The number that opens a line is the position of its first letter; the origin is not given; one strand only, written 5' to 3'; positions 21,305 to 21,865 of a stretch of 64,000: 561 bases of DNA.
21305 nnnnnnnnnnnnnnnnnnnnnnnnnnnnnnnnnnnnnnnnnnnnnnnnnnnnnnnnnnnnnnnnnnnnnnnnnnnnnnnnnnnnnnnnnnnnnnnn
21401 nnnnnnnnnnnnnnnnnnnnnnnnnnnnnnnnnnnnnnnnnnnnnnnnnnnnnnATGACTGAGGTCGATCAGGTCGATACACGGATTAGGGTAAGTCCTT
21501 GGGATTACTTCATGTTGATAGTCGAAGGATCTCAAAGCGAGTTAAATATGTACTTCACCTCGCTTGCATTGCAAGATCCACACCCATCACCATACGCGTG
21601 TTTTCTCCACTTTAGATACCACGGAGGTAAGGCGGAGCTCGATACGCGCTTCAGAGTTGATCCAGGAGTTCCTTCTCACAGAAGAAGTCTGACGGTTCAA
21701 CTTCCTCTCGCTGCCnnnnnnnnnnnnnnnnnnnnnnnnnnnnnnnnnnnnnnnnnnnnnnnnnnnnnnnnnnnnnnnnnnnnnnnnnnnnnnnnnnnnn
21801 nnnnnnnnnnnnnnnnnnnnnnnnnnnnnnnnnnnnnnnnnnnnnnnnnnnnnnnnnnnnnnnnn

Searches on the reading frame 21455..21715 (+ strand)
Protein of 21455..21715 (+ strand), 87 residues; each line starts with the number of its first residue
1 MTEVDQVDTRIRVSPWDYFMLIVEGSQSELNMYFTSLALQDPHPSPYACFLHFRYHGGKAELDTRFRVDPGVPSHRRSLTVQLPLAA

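Call 11: search_protein_families(library=pfam, proteins=[window:21455-21715:+], max_evalue=1)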
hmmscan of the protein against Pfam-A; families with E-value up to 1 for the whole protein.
window:21455-21715:+ (87 aa): 1 family
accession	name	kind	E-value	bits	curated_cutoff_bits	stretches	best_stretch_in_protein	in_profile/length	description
PF13501.12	SoxY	-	0.22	12.2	28.4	0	39-69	52-82/112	Sulfur oxidation protein SoxY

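Call 12: find_homologous_proteins(query=window:21455-21715:+, max_evalue=1)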
Query window:21455-21715:+ (87 aa): 2 proteins with E <= 1 among 2 candidates.
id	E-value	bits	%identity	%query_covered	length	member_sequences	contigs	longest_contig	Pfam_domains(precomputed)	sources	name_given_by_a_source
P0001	2.9e-53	195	100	100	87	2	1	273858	-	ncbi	-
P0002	4.4e-41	156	82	100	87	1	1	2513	-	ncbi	-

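Call 14: find_encoding_contigs(protein=P0002, flank=5000)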
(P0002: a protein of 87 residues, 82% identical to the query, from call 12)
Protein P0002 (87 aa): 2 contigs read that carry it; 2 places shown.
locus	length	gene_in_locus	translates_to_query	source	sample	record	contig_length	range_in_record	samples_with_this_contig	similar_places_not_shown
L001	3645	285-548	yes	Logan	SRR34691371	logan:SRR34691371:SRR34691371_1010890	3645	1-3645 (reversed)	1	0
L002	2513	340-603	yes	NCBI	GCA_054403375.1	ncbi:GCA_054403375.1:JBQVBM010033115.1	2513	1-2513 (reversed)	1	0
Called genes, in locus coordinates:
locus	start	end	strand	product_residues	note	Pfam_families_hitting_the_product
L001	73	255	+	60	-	-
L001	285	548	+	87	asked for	-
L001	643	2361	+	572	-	PF00664:ABC_membrane, PF00005:ABC_tran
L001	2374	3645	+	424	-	?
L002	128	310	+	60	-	-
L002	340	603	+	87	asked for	-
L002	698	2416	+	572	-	PF00664:ABC_membrane, PF00005:ABC_tran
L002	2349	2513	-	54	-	?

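Call 15: find_encoding_contigs(protein=P0001, flank=3000)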
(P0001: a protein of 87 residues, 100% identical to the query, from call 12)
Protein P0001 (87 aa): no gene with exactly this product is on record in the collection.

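Call 18: find_related_loci(query=window:21455-21715:+, collection=genome_contigs, flank=10000)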
Query window:21455-21715:+ (87 aa) in genome_contigs; peptide patterns used: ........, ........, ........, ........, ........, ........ (x = any residue, [..] = any of these).
275 stretches matched a pattern, but none encodes a relative of the query by tblastn (E <= 1e-3).

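Call 20: list_cluster_members(proteins=[P0001, P0002])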
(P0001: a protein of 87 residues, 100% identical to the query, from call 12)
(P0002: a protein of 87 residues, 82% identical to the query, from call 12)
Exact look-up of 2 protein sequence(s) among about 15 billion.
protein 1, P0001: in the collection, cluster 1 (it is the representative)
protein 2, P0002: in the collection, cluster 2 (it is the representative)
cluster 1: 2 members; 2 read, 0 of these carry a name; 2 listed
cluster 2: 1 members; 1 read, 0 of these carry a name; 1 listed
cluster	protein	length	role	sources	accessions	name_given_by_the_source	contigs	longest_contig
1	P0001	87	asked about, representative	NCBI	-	-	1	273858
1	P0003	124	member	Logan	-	-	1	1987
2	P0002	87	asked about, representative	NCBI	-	-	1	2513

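Call 23: search_protein_representatives(protein=window:21455-21715:+)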
Query: 87 residues. Proteins with E-value up to 0.001 (for the whole library): 3; up to 1e-10: 2; up to 1e-30: 0. The best 3 are listed.
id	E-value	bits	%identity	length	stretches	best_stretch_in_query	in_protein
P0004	1.5e-27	111.6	63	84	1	6-87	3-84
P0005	6.4e-18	80.8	49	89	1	6-78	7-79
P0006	1.7e-06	44.3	39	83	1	7-78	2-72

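Call 26: find_homologous_proteins(query=A2, max_evalue=1)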
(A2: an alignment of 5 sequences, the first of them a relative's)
Query A2 (5 sequences) (87 aa, profile of the alignment): 5 proteins with E <= 1 among 1149 candidates.
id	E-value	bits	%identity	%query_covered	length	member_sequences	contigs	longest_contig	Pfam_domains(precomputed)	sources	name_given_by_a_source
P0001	7.2e-43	162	100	100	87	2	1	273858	-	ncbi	-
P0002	4.0e-42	160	82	100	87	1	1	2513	-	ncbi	-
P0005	6.6e-41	156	48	95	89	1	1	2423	-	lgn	-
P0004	2.1e-37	145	63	94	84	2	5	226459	-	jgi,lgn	jgi:hypothetical protein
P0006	9.0e-34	133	40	80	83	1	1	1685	-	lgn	-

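Call 27: search_solved_structures(query=A2, max_evalue=10)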
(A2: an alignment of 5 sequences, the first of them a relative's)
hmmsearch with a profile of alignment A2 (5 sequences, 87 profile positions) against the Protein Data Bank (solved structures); distinct sequences matched with E-value up to 10: 0.

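Call 28: search_protein_families(library=pfam, alignment_id=A2, max_evalue=1)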
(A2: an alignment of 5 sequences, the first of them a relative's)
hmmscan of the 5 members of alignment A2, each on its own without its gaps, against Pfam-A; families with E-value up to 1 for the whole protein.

A. member 1, P0001 (87 aa): 1 family
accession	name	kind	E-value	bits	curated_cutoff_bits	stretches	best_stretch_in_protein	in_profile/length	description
PF13501.12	SoxY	-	0.22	12.2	28.4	0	39-69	52-82/112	Sulfur oxidation protein SoxY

B. families by the number of members that match (of 5 scanned): 1 family
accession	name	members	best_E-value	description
PF13501.12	SoxY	1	0.22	Sulfur oxidation protein SoxY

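Call 29: find_encoding_contigs(protein=P0004, flank=6000, max_places=5)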
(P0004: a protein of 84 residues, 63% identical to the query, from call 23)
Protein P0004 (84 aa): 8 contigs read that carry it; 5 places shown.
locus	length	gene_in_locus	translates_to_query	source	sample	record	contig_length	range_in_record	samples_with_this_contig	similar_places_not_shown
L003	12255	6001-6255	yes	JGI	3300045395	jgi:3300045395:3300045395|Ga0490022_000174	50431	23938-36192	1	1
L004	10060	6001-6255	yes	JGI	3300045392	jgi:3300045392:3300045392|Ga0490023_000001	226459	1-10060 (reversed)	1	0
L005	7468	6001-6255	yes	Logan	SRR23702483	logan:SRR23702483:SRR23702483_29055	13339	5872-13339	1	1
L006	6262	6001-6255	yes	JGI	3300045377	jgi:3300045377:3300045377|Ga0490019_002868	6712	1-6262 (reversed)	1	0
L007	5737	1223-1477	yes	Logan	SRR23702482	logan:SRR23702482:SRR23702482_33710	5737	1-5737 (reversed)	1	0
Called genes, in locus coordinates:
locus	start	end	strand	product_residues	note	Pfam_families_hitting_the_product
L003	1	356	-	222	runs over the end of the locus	-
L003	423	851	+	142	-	PF00166:Cpn10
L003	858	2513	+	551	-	PF00118:Cpn60_TCP1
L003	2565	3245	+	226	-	-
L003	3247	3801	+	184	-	PF04011:LemA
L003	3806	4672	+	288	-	-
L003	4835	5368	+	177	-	PF01931:NTPase_I-T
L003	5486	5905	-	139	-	PF04138:GtrA_DPMS_TM (weak)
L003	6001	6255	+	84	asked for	-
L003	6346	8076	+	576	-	PF00664:ABC_membrane, PF00005:ABC_tran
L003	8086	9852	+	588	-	PF00664:ABC_membrane, PF00005:ABC_tran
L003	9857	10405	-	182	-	PF00406:ADK (weak), PF13207:AAA_17, PF13238:AAA_18 (weak), PF21448:DNMK (faint)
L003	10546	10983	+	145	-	-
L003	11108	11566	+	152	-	-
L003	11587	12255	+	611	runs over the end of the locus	PF00664:ABC_membrane, PF00005:ABC_tran, PF02463:SMC_N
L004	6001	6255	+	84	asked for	-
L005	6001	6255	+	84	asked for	-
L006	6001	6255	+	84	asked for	-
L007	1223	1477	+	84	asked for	-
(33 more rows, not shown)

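Call 30: find_encoding_contigs(protein=P0005, flank=6000)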
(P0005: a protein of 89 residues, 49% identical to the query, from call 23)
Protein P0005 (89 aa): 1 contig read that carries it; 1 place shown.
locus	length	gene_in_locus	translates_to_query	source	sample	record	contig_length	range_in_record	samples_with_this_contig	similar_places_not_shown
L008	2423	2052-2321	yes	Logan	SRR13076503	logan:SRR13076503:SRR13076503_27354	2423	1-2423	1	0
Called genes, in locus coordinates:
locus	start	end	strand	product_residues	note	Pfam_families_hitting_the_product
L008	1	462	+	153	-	?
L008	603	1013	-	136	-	PF04138:GtrA_DPMS_TM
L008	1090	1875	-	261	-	-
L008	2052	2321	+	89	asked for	-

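Call 31: find_encoding_contigs(protein=P0006, flank=6000)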
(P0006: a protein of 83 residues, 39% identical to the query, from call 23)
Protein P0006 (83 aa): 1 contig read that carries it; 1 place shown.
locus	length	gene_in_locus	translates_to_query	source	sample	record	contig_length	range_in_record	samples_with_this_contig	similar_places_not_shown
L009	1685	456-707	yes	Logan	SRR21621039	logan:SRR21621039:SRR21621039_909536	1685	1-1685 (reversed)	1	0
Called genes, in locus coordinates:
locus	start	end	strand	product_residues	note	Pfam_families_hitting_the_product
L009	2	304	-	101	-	?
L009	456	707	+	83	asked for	-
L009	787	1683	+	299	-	?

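Call 39: predict_structure(alignment_id=A2)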
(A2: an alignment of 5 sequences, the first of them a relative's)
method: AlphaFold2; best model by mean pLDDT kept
length: 87 residues; sequences in the alignment: 5
mean_pLDDT: 84.1   pTM: 0.69
mean pLDDT of the five models: 84.1, 83.9, 83.4, 82.7, 82.5
residues with pLDDT >= 90: 62; 70-90: 7; 50-70: 10; < 50: 8
segments of 3 or more residues with pLDDT < 50: 82-87
pLDDT, mean of each block of 10 residues (from residue 1): 66 93 93 96 95 92 94 71 45
secondary structure, 60 per line:
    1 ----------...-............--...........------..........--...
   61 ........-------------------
elements in order: E11-13 H15-26 H29-39 H46-55 H58-65 E66-68

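Call 41: fold_search(model_id=the predicted structure, library=pdb)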
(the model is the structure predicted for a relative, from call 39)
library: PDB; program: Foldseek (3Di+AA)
matches with E <= 10: 12; with E <= 0.001: 0
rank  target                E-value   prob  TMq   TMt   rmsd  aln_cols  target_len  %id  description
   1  2eul_A                2.7e+00  0.12  0.34  0.21   8.5        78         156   13  Structure of the transcription factor Gfh1. (released 2005-11-15)
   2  2f23_A                4.7e+00  0.08  0.33  0.21   8.9        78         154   14  Crystal structure of GreA factor homolog 1 (Gfh1) protein of Thermus thermophilus (released 2006-05-30)
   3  3adk                  6.1e+00  0.03  0.22  0.12   9.8        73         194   18  REFINED STRUCTURE OF PORCINE CYTOSOLIC ADENYLATE KINASE AT 2.1 ANGSTROMS RESOLUTION (released 1988-01-16)
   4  4wqt_X                6.9e+00  0.06  0.32  0.21   8.9        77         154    9  Thermus thermophilus RNA polymerase complexed with an RNA cleavage stimulating factor (a GreA/Gfh1 chimeric protein) (released 2015-02-18)
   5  2o71                  6.9e+00  0.02  0.21  0.20   7.7        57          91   10  Crystal structure of RAIDD DD (released 2007-01-30)
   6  1ak2                  7.8e+00  0.03  0.24  0.12  10.8        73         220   14  ADENYLATE KINASE ISOENZYME-2 (released 1996-06-10)
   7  2rvq_MODEL_1_C        8.3e+00  0.05  0.31  0.23  10.2        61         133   15  Solution structure of the isolated histone H2A-H2B heterodimer (released 2016-05-25)
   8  2osa                  8.3e+00  0.02  0.18  0.10  12.3        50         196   16  The Rho-GAP domain of human N-chimaerin (released 2007-03-06)
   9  9evs_1R               8.8e+00  0.04  0.23  0.19   7.2        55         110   13  Structure of the flowering plant mitoribosome with P-site tRNA (released 2025-09-03)
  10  4ntz                  8.8e+00  0.02  0.24  0.13  11.3        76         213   14  Crystal structure of Adenylate kinase from Streptococcus pneumoniae (released 2014-07-23)
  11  5clv_A                8.8e+00  0.01  0.21  0.19  13.5        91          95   12  Crystal Structure of KorA-operator DNA complex (KorA-OA) (released 2016-04-06)
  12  2dmn_MODEL_1_A        1.0e+01  0.02  0.28  0.28  10.4        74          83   19  The solution structure of the homeobox domain of human homeobox protein TGIF2LX (released 2006-10-22)

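Call 43: search_protein_families(library=ncbifam, proteins=[P0001, P0004, P0005, P0006], max_evalue=0.1)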
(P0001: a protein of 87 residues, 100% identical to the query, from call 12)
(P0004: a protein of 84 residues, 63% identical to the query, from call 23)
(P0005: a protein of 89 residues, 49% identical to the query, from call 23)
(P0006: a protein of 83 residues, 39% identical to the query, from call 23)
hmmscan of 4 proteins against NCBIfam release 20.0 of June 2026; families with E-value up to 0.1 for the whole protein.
P0001 (87 aa): 1 family
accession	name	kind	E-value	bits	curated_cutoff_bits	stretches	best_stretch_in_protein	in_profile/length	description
TIGR04557.1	fuse_rel_SoxYZ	equivalog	0.06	12.6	140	0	39-69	55-85/226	quinoprotein dehydrogenase-associated SoxYZ-like carrier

P0004 (84 aa): 0 families

P0005 (89 aa): 1 family
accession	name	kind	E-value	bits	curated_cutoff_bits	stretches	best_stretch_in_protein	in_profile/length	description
TIGR00703.1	TIGR00703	hypoth_equivalog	0.07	12.6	155.4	1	52-81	180-208/223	TIGR00703 family protein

P0006 (83 aa): 0 families

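Call 44: search_protein_families(library=padloc, proteins=[P0001, P0004, P0005, P0006], max_evalue=0.1)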
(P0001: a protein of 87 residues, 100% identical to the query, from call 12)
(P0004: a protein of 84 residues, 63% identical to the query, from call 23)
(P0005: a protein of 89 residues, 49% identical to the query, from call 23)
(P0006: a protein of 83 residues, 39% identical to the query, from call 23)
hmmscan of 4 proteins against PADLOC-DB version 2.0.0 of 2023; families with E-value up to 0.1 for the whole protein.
P0001 (87 aa): 0 families

P0004 (84 aa): 0 families

P0005 (89 aa): 0 families

P0006 (83 aa): 0 families

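Call 48: find_related_loci(query=A2, collection=metagenome_contigs, flank=6000)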
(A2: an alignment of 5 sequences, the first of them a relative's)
Query A2 (87 aa) in metagenome_contigs; peptide patterns used: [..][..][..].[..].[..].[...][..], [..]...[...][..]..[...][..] (x = any residue, [..] = any of these).
79 stretches matched a pattern, but none encodes a relative of the query by tblastn (E <= 1e-3).

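Call 51: fold_search(model_id=the predicted structure, library=viral)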
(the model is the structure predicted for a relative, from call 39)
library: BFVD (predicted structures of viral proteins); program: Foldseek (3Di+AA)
matches with E <= 10: 33; with E <= 0.001: 0
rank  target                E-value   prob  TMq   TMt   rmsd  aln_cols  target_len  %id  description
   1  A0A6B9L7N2            2.4e+00  0.21  0.39  0.51   5.8        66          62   11  (no name in the UniProt tables at hand)
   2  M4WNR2                2.7e+00  0.06  0.21  0.16   9.3        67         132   13  Uncharacterized protein [Mycobacterium phage FF47]
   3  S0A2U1                3.5e+00  0.07  0.27  0.27  10.3        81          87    6  Structural protein [Cellulophaga phage phi13:2]
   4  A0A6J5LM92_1          3.7e+00  0.04  0.27  0.04   8.6       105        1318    8  Uncharacterized protein [uncultured Caudovirales phage]
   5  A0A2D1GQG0            4.4e+00  0.04  0.26  0.22  11.3        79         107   13  (no name in the UniProt tables at hand)
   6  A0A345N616            4.7e+00  0.06  0.28  0.25  11.1        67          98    6  (no name in the UniProt tables at hand)
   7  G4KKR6                5.0e+00  0.04  0.24  0.10  10.2        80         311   11  (no name in the UniProt tables at hand)
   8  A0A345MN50            5.3e+00  0.06  0.34  0.04   5.2        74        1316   15  (no name in the UniProt tables at hand)
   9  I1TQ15                5.3e+00  0.02  0.23  0.21  16.0       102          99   12  (no name in the UniProt tables at hand)
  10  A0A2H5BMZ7            5.7e+00  0.09  0.35  0.34   7.4        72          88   14  Uncharacterized protein [Vibrio phage VEN]
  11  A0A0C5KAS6            5.7e+00  0.05  0.23  0.15  12.0        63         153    8  (no name in the UniProt tables at hand)
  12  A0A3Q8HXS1            5.7e+00  0.03  0.25  0.17  10.1        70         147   14  (no name in the UniProt tables at hand)
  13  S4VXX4                6.0e+00  0.02  0.23  0.12  12.0        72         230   17  Uncharacterized protein [Pandoravirus salinus]
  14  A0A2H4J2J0            6.4e+00  0.02  0.19  0.15   8.8        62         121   19  Uncharacterized protein [uncultured Caudovirales phage]
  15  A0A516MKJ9            7.3e+00  0.03  0.24  0.25   3.4        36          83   14  (no name in the UniProt tables at hand)
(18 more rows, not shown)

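Call 55: search_protein_families(library=pfam, proteins=[L009:787-1683:+, L009:2-304:-, L008:1090-1872:-, L008:1-462:+, L001:73-252:+, L001:2374-3645:+], max_evalue=0.001)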
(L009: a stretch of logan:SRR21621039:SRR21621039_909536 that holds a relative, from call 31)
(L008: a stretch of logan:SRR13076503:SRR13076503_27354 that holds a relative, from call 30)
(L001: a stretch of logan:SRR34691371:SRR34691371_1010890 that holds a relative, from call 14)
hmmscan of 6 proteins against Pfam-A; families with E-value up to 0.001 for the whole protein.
L009:787-1683:+ (299 aa): 1 family
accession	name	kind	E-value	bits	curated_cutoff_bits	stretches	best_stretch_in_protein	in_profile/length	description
PF00664.28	ABC_membrane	-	3.4e-41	142.2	28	1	23-290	2-273/274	ABC transporter transmembrane region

L009:2-304:- (101 aa): 1 family
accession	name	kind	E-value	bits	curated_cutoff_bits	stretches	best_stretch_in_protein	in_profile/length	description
PF04138.20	GtrA_DPMS_TM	-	2.5e-15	57.1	26.1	1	13-100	1-88/117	GtrA/DPMS, transmembrane domain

L008:1090-1872:- (260 aa): 0 families

L008:1-462:+ (153 aa): 1 family
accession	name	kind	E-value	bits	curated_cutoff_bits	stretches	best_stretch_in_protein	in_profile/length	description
PF00293.34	NUDIX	-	1.7e-12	48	21.1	1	3-133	2-122/134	NUDIX domain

L001:73-252:+ (60 aa): 0 families

L001:2374-3645:+ (424 aa): 2 families
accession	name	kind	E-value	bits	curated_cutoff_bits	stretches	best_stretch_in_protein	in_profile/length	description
PF00664.28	ABC_membrane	-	1.1e-53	183.1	28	1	36-304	1-271/274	ABC transporter transmembrane region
PF00005.33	ABC_tran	-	8.5e-12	46.3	25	1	369-419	1-51/137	ABC transporter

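Call 66: search_protein_families(library=phrogs, alignment_id=A2, max_evalue=0.1)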
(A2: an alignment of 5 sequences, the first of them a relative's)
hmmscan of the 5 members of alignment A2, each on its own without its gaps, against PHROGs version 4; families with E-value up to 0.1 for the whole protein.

A. member 1, P0001 (87 aa): 0 families

B. families by the number of members that match (of 5 scanned): 0 families
